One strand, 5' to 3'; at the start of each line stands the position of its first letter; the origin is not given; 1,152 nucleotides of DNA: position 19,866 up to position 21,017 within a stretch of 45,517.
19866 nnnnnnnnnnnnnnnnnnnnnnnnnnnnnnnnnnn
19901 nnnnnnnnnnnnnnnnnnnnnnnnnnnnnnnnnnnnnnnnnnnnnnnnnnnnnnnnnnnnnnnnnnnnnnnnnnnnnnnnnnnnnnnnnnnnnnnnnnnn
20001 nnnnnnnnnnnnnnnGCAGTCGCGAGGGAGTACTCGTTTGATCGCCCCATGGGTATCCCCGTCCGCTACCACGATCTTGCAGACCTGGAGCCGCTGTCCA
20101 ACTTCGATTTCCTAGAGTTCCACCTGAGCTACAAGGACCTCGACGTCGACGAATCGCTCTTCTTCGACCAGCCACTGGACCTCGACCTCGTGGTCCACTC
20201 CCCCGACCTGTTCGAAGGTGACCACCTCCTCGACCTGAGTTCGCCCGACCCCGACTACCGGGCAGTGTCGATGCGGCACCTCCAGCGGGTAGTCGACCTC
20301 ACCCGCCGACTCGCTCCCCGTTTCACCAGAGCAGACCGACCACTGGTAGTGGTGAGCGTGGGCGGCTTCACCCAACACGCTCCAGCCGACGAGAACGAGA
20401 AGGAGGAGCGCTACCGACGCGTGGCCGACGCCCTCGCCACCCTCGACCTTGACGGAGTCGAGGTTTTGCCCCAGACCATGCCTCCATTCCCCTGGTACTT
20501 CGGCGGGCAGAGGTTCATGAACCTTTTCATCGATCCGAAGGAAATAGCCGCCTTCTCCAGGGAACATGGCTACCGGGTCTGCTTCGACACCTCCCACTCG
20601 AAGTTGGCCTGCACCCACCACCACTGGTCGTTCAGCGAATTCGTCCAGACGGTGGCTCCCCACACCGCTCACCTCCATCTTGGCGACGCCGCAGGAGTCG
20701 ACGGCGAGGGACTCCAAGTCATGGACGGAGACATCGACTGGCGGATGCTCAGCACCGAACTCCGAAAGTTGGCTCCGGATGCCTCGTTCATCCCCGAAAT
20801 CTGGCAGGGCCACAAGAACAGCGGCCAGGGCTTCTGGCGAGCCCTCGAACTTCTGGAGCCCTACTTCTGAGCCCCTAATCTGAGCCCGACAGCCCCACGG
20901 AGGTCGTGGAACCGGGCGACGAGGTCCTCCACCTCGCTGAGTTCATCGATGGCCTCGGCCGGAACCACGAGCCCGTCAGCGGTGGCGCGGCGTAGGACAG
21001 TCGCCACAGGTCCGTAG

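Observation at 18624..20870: Four-domain fusion: CBS pair + NeuB-type synthase + SAF + xylose-isomerase-like TIM barrel in one 748-aa protein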

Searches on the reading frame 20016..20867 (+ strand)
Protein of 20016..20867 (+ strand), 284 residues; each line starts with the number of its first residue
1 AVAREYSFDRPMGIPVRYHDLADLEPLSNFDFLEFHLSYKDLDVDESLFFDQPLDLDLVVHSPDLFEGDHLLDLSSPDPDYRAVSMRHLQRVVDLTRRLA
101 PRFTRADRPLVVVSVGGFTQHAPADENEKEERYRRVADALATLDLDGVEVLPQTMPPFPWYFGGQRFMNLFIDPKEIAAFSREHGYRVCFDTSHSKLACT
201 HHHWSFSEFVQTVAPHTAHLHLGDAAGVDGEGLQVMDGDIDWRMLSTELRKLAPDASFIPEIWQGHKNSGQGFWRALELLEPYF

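Call 20: search_solved_structures(query=A2, max_evalue=10, show_alignments=3)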
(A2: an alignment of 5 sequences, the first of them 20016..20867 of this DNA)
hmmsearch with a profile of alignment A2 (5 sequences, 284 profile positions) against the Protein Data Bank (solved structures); distinct sequences matched with E-value up to 10: 2.
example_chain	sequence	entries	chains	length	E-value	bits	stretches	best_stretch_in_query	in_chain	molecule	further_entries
3wqo_A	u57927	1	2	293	1.1e-08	38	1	181-255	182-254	Uncharacterized protein MJ1311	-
7q6n_A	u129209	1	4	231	1.5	11.4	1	82-137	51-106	NAD(P)H dehydrogenase (quinone)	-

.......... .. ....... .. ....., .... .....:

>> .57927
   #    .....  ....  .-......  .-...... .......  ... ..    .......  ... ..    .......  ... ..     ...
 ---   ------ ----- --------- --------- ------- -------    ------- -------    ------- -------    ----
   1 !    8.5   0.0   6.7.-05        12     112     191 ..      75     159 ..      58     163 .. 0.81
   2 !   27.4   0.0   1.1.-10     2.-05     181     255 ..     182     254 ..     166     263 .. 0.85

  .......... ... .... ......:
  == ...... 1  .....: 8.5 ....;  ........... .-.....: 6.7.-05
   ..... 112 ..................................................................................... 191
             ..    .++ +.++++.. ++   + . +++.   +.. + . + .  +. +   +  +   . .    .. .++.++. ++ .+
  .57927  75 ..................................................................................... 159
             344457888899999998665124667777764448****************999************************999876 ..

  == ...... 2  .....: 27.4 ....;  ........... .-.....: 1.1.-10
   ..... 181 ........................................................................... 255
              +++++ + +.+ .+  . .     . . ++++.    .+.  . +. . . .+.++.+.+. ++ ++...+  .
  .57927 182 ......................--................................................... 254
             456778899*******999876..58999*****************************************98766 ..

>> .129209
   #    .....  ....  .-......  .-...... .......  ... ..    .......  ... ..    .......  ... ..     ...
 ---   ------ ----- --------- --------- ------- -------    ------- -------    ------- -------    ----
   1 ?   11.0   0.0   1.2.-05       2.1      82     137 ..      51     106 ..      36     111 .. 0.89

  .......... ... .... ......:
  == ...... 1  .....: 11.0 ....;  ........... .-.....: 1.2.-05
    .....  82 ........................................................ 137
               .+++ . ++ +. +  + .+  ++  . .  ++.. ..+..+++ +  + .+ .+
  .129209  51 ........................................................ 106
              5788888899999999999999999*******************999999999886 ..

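Call 21: find_related_loci(query=A2, collection=genome_contigs, flank=10000)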
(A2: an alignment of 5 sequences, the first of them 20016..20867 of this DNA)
Query A2 (284 aa) in genome_contigs; peptide patterns used: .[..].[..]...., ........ (x = any residue, [..] = any of these).
451 stretches matched a pattern; 344 encode a relative of the query (tblastn E <= 1e-3); the best 80 are kept; 80 distinct loci.
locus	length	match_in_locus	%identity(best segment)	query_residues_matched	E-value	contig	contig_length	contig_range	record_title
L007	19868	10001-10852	75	1-284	2e-144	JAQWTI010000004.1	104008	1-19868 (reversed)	MAG: Acidimicrobiales bacterium isolate cluster2_bin.79 k141_2840642, whole genome shotgun sequence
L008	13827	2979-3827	64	2-284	3e-124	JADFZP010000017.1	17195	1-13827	MAG: Alphaproteobacteria bacterium isolate nJC1bin3 nJC1_bin3_NODE_660_length_17195_cov_12.759627, whole genome shotgun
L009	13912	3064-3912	64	2-284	2e-123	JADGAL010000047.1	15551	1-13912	MAG: Alphaproteobacteria bacterium isolate nN3bin14 nN3_bin14_NODE_47_length_15551_cov_7.331756, whole genome shotgun se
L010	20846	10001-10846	62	3-284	7e-123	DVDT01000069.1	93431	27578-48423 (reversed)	MAG TPA_asm: Trichormus sp. M33_DOE_039 k141_828406, whole genome shotgun sequence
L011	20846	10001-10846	61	3-284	2e-122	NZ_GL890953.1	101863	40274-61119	Moorena producens 3L scf52052, whole genome shotgun sequence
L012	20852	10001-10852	60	1-284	5e-121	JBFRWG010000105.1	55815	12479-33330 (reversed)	MAG: Crocosphaera sp. isolate 06_in_wi_poop_bin.3 06InWiPooB3_c_000001617183, whole genome shotgun sequence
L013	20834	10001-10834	60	4-281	5e-121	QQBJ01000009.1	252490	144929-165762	Mycolicibacterium moriokaense strain DSM 44221 scaffold_8, whole genome shotgun sequence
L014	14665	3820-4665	62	3-284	2e-120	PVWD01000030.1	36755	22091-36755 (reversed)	Filamentous cyanobacterium CCP2 NODE_32_length_36755_cov_5.35798_ID_77595, whole genome shotgun sequence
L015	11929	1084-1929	61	3-284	3e-120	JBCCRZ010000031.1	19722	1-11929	MAG: Cyanobacteria bacterium P01_D01_bin.44 k141_280422_length_19722_cov_69.0288, whole genome shotgun sequence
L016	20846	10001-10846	60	3-284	3e-119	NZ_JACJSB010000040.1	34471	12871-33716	Dolichospermum sp. FACHB-1091 contig40, whole genome shotgun sequence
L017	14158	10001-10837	61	3-281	2e-119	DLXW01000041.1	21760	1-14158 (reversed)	MAG TPA_asm: Cyanothece sp. UBA12306 contig_1129, whole genome shotgun sequence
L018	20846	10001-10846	60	3-284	8e-119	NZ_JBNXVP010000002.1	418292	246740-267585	Leptolyngbya sp. AN10 NODE_2_length_418292_cov_21.256231, whole genome shotgun sequence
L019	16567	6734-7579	59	3-284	3e-118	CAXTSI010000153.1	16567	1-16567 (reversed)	MAG TPA_asm: uncultured bacterium isolate public_SRR14721957_metawrap_bin.4 genome assembly, contig: public_SRR14721957_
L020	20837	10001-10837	60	3-281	3e-118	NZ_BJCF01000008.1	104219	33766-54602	Dolichospermum planctonicum strain NIES-80 sequence008, whole genome shotgun sequence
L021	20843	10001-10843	57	4-284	6e-118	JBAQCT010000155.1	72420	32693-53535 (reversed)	MAG: Gallionella sp. isolate MFD12004_ilm_asm_bin33 k127_90590, whole genome shotgun sequence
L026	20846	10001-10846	60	3-284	4e-117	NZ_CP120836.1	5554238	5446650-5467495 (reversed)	Leptothermofonsia sp. ETS-13 chromosome, complete genome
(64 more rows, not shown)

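Call 30: search_protein_families(library=pfam, proteins=[L026:4066-4983:+, L026:5266-6564:+, L026:6625-7926:+, L026:7923-8597:+, L026:11225-12361:+, L026:12361-13407:+, L026:13407-14417:+, L026:14438-15475:+, L026:15488-16198:+, L026:16250-17485:+], max_evalue=0.001)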
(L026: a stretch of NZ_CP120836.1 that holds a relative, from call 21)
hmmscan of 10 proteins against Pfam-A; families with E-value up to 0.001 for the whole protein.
L026:4066-4983:+ (305 aa): 1 family
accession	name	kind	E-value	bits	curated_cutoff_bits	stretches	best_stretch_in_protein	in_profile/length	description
PF01061.29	ABC2_membrane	-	2.2e-10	40.9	26.9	1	59-256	4-203/211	ABC-2 type transporter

L026:5266-6564:+ (432 aa): 4 families
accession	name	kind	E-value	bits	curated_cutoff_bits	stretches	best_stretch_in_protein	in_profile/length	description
PF00005.33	ABC_tran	-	1.1e-23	84.8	25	1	68-199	1-135/137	ABC transporter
PF14524.12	Wzt_C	-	1e-07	32.4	30.4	1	286-409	4-131/143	Wzt C-terminal domain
PF13304.12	AAA_21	-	2.9e-07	31.3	27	1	82-101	3-22/304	AAA domain, putative AbiEii toxin, Type IV TA system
PF13555.12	AAA_29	-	0.00047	20.3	27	0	72-105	16-49/61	P-loop containing region of AAA domain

L026:6625-7926:+ (433 aa): 1 family
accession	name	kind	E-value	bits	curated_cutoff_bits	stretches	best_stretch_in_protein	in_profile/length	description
PF04230.19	PS_pyruv_trans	-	2.7e-13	50.9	25.3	1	91-360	59-276/280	Polysaccharide pyruvyl transferase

L026:7923-8597:+ (224 aa): 2 families
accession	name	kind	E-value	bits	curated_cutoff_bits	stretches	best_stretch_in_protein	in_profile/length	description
PF02348.25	CTP_transf_3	-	1.3e-27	97.4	22.6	1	4-217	1-203/217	Cytidylyltransferase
PF12804.13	NTP_transf_3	-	8e-06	26.6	27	1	19-139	16-127/160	MobA-like NTP transferase domain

L026:11225-12361:+ (378 aa): 1 family
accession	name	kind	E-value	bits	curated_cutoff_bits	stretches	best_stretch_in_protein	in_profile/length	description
PF07388.17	A-2_8-polyST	-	8.6e-57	193.5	23.3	1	5-353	2-316/316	Alpha-2,8-polysialyltransferase (POLYST)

L026:12361-13407:+ (348 aa): 3 families
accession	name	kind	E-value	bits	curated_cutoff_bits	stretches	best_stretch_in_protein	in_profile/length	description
PF00535.33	Glycos_transf_2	-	2.8e-29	102.6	23.3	1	12-131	1-122/168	Glycosyl transferase family 2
PF10111.15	Glyco_tranf_2_2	-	2.1e-10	41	27.3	1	12-217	1-223/276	Glycosyltransferase like family 2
PF13641.12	Glyco_tranf_2_3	-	5.9e-07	30.2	27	1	11-142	3-137/230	Glycosyltransferase like family 2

L026:13407-14417:+ (336 aa): 1 family
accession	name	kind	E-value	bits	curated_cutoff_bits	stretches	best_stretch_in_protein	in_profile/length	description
PF04230.19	PS_pyruv_trans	-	2.3e-23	83.9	25.3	1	22-247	1-279/280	Polysaccharide pyruvyl transferase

L026:14438-15475:+ (345 aa): 1 family
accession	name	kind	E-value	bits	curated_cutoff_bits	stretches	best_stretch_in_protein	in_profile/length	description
PF04230.19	PS_pyruv_trans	-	1.2e-20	75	25.3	1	36-286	1-280/280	Polysaccharide pyruvyl transferase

L026:15488-16198:+ (236 aa): 2 families
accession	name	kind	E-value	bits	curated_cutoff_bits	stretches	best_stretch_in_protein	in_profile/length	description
PF05711.17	TylF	-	5.1e-23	82.1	23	1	33-219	69-246/264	Macrocin-O-methyltransferase (TylF)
PF13578.12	Methyltransf_24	-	6e-05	24.3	26.3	1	60-202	1-105/105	Methyltransferase domain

L026:16250-17485:+ (411 aa): 4 families
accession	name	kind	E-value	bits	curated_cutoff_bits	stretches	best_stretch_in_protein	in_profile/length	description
PF13692.12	Glyco_trans_1_4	-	4.5e-26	92.2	27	1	231-368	4-142/142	Glycosyl transferases group 1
PF00534.26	Glycos_transf_1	-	1e-25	90.7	26.4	1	220-379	6-169/172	Glycosyl transferases group 1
PF13439.12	Glyco_transf_4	-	5.3e-14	53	28.5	1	13-209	2-169/170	Glycosyltransferase Family 4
PF13524.12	Glyco_trans_1_2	-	3.6e-05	24.2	25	1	312-392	60-138/144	Glycosyl transferase-like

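Call 32: predict_structure(alignment_id=A2)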
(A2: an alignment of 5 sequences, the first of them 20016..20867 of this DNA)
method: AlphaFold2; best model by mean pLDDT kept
length: 284 residues; sequences in the alignment: 5
mean_pLDDT: 83.9   pTM: 0.86
mean pLDDT of the five models: 83.9, 82.7, 80.6, 74.9, 69.9
residues with pLDDT >= 90: 123; 70-90: 120; 50-70: 31; < 50: 10
segments of 3 or more residues with pLDDT < 50: 264-267
pLDDT, mean of each block of 10 residues (from residue 1): 66 83 71 89 85 90 86 90 94 94 93 84 87 94 95 88 80 96 96 87 91 96 64 53 86 90 53 71 78
secondary structure, 60 per line:
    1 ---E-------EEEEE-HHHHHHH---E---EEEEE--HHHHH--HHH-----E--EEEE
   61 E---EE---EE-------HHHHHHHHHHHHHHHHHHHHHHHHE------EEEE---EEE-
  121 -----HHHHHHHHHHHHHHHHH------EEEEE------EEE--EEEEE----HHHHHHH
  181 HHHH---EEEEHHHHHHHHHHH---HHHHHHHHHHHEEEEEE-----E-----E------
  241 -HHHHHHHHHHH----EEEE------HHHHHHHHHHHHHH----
elements in order: E12-16 H18-24 E32-36 H39-43 E57-61 H79-102 E110-113 E117-119 H126-142 E149-153 E160-162 E165-169 H174-184 E188-191 H192-202 H206-216 E217-222 H242-252 E257-260 H267-280

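Call 34: search_protein_representatives(alignment_id=A2)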
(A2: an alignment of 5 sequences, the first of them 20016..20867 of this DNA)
Query: 5 sequences, 284 profile positions. Proteins with E-value up to 0.001 (for the whole library): 989; up to 1e-10: 670; up to 1e-30: 266. The best 150 are listed.
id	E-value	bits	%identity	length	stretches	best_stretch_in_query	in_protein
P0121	2.1e-121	421.1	-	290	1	4-283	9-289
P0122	9.2e-112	389.5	-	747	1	3-283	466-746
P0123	1.2e-111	389.1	-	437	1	2-283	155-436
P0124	9.6e-109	379.6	-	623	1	4-280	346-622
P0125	4.9e-106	370.7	-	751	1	5-282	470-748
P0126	4.4e-105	367.6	-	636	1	4-281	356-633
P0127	1.5e-100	352.7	-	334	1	4-283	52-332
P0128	4.9e-99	347.7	-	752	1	2-284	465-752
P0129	2.8e-97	342.0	-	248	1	37-283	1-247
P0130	1.4e-93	329.8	-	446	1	25-282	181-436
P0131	2.5e-92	325.7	-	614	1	5-282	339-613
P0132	7.3e-92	324.2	-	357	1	5-281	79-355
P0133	1.9e-91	322.8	-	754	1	4-284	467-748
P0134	2.7e-90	319.0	-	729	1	4-280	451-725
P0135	3.2e-89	315.5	-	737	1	7-281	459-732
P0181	2.1e-67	243.9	-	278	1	13-283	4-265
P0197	3.5e-61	223.5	-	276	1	12-282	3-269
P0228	3.3e-55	203.9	-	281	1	12-284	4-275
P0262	4.0e-49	184.0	-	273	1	17-283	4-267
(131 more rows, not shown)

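Call 35: fold_search(model_id=the predicted structure, library=pdb)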
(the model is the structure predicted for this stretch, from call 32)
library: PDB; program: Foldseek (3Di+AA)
matches with E <= 10: 1427; with E <= 0.001: 182
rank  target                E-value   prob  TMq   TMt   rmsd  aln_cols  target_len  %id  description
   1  3cqj_B                2.6e-09  1.00  0.63  0.65   4.7       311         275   12  Crystal Structure of L-xylulose-5-phosphate 3-epimerase UlaE (form B) complex with Zn2+ (released 2008-11-25)
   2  3vyl_A                2.7e-09  1.00  0.58  0.56   6.4       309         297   18  Structure of L-ribulose 3-epimerase (released 2013-10-02)
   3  4q7i_B                7.7e-09  1.00  0.61  0.60   5.7       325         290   15  Crystal structure of engineered thermostable D-tagatose 3-epimerase PcDTE-Var8 (released 2014-10-22)
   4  3vnk_A                8.2e-09  1.00  0.59  0.58   6.1       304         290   17  Crystal structures of D-Psicose 3-epimerase with D-fructose from Clostridium cellulolyticum H10 (released 2012-08-01)
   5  4q7i_A                1.1e-08  1.00  0.63  0.60   5.6       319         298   15  Crystal structure of engineered thermostable D-tagatose 3-epimerase PcDTE-Var8 (released 2014-10-22)
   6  3vnl_A                1.3e-08  1.00  0.60  0.59   6.2       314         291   17  Crystal structures of D-Psicose 3-epimerase with D-tagatose from Clostridium cellulolyticum H10 (released 2012-08-01)
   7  4xsl_D                1.3e-08  1.00  0.56  0.55   6.7       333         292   16  Crystal strcutre of D-tagatose 3-epimerase C66S from Pseudomonas cichorii in complex with glycerol (released 2016-01-27)
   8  3wqo_B                1.5e-08  1.00  0.63  0.66   5.1       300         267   18  Crystal structure of D-tagatose 3-epimerase-like protein (released 2014-07-09)
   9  4ytr_B                1.8e-08  1.00  0.58  0.56   6.6       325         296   15  Crystal structure of D-tagatose 3-epimerase C66S from Pseudomonas cichorii in complex with 1-deoxy L-tagatose (released 2016-03-23)
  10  3vni_B                2.1e-08  1.00  0.59  0.58   6.3       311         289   16  Crystal structures of D-Psicose 3-epimerase from Clostridium cellulolyticum H10 and its complex with ketohexose sugars (released 2012-08-01)
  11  7cj8_D                2.1e-08  1.00  0.58  0.57   8.1       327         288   14  Crystal structure of N-terminal His-tagged D-allulose 3-epimerase from Methylomonas sp. in complex with D-allulose (released 2021-04-21)
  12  4xsl_A                2.2e-08  1.00  0.62  0.60   5.8       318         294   14  Crystal strcutre of D-tagatose 3-epimerase C66S from Pseudomonas cichorii in complex with glycerol (released 2016-01-27)
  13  3vni_A                2.6e-08  1.00  0.56  0.56   6.6       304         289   16  Crystal structures of D-Psicose 3-epimerase from Clostridium cellulolyticum H10 and its complex with ketohexose sugars (released 2012-08-01)
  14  7x7w_A                3.8e-08  1.00  0.57  0.56   6.5       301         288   17  The X-ray Crystallographic Structure of D-Psicose 3-epimerase from Clostridia bacterium (released 2022-09-07)
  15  4xsl_B                4.0e-08  1.00  0.62  0.61   5.6       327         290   16  Crystal strcutre of D-tagatose 3-epimerase C66S from Pseudomonas cichorii in complex with glycerol (released 2016-01-27)
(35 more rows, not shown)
